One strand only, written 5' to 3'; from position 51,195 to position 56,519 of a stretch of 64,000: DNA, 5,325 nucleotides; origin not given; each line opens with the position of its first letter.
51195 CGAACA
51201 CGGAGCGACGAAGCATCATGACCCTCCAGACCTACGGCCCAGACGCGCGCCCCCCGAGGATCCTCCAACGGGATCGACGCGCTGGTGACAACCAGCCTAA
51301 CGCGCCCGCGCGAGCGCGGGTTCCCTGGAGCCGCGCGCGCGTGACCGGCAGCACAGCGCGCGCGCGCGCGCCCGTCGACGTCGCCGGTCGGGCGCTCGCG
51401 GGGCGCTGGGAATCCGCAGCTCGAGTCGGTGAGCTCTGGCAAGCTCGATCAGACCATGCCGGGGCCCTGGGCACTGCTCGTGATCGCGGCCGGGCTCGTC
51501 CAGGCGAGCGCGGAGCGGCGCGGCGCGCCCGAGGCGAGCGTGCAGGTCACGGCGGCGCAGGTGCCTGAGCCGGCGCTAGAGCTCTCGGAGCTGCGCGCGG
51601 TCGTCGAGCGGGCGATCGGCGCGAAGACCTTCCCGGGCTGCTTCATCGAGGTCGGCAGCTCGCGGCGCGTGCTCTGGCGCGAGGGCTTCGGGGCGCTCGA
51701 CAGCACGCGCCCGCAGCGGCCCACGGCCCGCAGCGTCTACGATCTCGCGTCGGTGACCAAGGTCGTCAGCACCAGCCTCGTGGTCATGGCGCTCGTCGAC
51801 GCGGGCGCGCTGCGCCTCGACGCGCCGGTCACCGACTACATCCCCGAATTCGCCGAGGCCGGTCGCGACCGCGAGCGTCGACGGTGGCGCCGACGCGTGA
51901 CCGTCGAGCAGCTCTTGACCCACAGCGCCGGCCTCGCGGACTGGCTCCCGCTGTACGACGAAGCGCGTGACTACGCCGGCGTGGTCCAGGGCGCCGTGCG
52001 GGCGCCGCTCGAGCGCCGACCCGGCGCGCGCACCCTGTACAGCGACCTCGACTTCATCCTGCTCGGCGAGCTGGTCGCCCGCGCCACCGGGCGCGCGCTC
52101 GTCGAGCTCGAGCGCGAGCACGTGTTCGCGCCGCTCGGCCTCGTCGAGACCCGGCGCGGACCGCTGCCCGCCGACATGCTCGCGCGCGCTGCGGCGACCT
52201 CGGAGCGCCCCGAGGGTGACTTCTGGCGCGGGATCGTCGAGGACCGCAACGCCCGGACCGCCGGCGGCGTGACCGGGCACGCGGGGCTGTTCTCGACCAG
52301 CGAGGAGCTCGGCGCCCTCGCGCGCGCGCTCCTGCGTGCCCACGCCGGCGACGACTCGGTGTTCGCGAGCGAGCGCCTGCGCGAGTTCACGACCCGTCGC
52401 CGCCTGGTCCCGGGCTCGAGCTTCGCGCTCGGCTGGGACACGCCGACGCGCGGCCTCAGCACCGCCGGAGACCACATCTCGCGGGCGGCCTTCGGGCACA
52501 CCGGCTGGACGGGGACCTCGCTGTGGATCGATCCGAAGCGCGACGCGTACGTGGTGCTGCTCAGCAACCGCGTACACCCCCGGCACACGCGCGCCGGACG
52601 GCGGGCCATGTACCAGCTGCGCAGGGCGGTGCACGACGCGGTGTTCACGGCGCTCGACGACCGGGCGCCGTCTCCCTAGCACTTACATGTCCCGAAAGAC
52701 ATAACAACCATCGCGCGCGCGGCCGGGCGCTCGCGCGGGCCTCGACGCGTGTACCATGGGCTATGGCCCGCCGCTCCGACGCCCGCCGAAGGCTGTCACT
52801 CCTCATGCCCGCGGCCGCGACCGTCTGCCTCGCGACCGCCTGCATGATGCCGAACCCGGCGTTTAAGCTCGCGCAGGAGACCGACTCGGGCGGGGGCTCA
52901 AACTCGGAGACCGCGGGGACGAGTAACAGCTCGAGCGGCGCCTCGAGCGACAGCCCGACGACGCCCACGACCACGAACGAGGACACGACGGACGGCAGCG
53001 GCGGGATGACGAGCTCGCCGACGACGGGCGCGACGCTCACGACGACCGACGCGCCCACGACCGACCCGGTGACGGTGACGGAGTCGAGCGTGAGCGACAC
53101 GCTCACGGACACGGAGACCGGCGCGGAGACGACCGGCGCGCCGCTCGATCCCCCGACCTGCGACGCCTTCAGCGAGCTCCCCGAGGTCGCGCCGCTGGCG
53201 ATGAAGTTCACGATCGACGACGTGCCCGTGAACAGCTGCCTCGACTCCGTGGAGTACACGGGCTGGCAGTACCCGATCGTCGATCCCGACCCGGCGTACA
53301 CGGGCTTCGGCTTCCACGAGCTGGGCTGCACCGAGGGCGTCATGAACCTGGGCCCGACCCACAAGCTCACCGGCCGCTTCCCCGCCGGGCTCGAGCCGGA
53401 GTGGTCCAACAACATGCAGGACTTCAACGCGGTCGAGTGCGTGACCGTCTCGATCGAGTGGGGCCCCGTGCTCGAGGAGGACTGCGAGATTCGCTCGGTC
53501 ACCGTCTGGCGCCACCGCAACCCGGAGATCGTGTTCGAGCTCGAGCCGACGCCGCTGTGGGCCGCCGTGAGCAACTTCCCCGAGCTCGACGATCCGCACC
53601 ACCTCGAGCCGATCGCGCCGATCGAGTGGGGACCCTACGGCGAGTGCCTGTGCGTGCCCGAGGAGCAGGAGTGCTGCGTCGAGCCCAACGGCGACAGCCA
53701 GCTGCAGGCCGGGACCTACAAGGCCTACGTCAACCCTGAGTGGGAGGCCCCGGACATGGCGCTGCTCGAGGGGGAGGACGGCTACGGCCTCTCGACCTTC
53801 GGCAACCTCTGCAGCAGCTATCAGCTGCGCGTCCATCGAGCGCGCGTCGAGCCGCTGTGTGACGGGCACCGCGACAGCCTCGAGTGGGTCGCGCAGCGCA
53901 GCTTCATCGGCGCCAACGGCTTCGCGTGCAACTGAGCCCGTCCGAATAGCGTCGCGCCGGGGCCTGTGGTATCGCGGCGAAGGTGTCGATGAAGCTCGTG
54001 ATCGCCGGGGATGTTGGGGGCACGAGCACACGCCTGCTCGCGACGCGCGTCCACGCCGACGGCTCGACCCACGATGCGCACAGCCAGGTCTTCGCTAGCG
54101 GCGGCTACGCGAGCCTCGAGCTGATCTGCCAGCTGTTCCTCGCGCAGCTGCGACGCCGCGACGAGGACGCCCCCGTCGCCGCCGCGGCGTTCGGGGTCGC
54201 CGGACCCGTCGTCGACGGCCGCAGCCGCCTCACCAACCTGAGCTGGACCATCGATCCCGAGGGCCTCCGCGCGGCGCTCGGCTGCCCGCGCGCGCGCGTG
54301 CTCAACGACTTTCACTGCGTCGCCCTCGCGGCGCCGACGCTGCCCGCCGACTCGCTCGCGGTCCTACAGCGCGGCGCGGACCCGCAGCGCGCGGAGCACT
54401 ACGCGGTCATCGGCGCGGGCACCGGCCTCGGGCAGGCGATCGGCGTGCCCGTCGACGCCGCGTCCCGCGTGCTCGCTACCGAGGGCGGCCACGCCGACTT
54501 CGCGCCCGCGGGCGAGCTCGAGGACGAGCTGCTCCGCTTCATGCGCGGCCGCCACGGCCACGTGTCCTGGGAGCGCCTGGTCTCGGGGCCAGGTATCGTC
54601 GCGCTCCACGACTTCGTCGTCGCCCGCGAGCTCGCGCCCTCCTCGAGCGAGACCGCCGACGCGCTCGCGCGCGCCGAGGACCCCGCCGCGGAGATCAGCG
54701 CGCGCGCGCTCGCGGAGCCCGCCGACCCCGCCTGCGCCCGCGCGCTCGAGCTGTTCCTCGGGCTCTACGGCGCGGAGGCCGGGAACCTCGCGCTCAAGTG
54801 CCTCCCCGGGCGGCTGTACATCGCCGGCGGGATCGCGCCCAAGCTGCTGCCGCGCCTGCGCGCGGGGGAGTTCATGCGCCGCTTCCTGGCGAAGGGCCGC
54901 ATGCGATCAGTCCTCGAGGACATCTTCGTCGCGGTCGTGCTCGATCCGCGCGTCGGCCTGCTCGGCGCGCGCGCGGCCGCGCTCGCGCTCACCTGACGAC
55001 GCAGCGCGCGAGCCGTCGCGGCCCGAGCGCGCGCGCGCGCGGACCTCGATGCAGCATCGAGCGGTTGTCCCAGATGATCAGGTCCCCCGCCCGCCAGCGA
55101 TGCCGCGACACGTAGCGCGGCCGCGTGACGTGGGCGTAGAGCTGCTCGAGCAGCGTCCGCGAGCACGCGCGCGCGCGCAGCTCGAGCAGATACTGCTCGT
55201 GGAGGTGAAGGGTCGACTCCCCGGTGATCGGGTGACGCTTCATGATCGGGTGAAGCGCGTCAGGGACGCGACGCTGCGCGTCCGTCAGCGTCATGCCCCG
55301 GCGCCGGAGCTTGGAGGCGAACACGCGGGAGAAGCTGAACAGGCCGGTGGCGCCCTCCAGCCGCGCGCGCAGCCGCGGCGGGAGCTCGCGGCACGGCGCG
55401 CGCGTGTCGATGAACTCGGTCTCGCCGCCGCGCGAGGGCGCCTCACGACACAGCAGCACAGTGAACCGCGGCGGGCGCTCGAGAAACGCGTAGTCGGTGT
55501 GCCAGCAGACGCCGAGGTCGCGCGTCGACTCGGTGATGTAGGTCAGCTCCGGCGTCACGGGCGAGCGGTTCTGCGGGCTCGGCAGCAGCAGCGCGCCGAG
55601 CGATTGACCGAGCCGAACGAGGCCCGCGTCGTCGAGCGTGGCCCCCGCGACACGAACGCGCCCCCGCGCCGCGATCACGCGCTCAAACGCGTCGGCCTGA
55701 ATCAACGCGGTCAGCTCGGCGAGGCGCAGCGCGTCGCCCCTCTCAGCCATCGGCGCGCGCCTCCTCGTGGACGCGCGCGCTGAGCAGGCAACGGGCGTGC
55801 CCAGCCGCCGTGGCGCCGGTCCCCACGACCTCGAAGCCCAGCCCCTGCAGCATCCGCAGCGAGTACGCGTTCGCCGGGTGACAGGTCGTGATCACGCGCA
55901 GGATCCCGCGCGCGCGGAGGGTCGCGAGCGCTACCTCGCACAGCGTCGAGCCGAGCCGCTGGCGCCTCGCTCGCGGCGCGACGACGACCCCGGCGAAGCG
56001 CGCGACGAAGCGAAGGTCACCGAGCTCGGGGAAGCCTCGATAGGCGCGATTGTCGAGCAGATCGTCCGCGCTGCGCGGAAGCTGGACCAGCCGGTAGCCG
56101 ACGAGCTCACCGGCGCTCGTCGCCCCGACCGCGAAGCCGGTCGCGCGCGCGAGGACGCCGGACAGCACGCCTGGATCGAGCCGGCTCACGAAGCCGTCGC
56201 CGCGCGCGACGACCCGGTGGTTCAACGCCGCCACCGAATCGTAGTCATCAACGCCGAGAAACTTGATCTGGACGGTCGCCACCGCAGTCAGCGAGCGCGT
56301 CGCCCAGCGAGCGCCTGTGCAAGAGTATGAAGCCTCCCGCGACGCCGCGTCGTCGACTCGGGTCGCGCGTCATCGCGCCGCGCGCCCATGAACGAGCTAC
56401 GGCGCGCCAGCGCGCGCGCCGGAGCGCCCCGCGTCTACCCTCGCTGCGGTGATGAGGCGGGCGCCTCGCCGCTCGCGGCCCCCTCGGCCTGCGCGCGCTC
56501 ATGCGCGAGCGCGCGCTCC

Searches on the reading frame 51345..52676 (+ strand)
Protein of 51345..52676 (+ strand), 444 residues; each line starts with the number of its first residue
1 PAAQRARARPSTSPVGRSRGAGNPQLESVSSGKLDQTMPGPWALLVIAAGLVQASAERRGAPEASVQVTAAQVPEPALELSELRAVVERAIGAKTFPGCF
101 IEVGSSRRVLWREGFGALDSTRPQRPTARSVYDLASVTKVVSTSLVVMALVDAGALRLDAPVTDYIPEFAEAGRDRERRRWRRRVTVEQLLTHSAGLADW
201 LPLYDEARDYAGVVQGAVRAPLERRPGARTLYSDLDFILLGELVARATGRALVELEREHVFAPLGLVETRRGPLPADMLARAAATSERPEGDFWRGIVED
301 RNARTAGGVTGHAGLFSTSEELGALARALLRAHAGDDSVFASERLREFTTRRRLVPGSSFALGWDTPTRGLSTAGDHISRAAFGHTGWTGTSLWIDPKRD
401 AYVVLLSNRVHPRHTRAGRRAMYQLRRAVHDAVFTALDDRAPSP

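Call 36: search_protein_families(library=pfam, proteins=[window:51345-52676:+], max_evalue=0.0001)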
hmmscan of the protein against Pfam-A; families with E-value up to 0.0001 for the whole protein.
window:51345-52676:+ (444 aa): 1 family
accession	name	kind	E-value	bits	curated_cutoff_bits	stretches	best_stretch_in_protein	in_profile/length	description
PF00144.29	Beta-lactamase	-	9.6e-58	196.3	27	1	84-419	2-321/329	Beta-lactamase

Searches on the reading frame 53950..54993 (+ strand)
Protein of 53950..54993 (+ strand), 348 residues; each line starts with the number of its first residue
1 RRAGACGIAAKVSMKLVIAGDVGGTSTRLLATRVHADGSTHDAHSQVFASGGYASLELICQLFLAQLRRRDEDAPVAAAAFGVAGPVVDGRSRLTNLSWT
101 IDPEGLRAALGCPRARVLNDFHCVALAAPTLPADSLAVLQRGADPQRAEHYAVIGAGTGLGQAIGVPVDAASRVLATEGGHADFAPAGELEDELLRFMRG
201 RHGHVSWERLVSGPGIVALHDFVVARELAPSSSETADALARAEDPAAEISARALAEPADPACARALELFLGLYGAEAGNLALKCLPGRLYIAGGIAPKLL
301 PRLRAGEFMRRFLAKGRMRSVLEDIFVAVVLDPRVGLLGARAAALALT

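Call 36: search_protein_families(library=pfam, proteins=[window:53950-54993:+], max_evalue=0.0001)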
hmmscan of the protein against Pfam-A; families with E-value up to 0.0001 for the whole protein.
window:53950-54993:+ (348 aa): 1 family
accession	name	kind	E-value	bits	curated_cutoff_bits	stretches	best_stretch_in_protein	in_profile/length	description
PF02685.22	Glucokinase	-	9.2e-93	311.1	22.1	1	18-344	1-311/314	Glucokinase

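Call 54: list_cluster_members(proteins=[P0001, P0023, window:53950-54993:+])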
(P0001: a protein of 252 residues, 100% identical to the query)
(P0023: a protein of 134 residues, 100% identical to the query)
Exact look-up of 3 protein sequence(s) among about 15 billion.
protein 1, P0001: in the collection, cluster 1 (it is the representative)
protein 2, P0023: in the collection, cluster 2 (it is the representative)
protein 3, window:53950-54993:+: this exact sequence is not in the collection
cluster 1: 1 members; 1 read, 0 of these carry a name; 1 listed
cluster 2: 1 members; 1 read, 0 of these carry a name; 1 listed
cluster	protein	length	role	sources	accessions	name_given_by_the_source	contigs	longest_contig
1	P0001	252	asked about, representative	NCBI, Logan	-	-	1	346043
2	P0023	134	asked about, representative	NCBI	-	-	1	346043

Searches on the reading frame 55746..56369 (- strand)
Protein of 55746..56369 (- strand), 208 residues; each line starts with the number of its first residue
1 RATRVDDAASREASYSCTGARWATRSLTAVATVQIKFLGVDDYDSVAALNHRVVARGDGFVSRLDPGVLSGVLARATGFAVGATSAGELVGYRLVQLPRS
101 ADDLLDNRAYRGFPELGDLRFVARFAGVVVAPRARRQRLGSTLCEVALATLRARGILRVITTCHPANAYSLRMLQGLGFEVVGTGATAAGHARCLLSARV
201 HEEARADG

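Call 36: search_protein_families(library=pfam, proteins=[window:55746-56369:-], max_evalue=0.0001)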
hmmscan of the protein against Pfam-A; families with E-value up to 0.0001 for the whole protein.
window:55746-56369:- (208 aa): 1 family
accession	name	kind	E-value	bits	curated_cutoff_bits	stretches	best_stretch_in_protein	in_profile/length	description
PF00583.31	Acetyltransf_1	-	1.7e-08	35.2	20.7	1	83-179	38-116/116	Acetyltransferase (GNAT) family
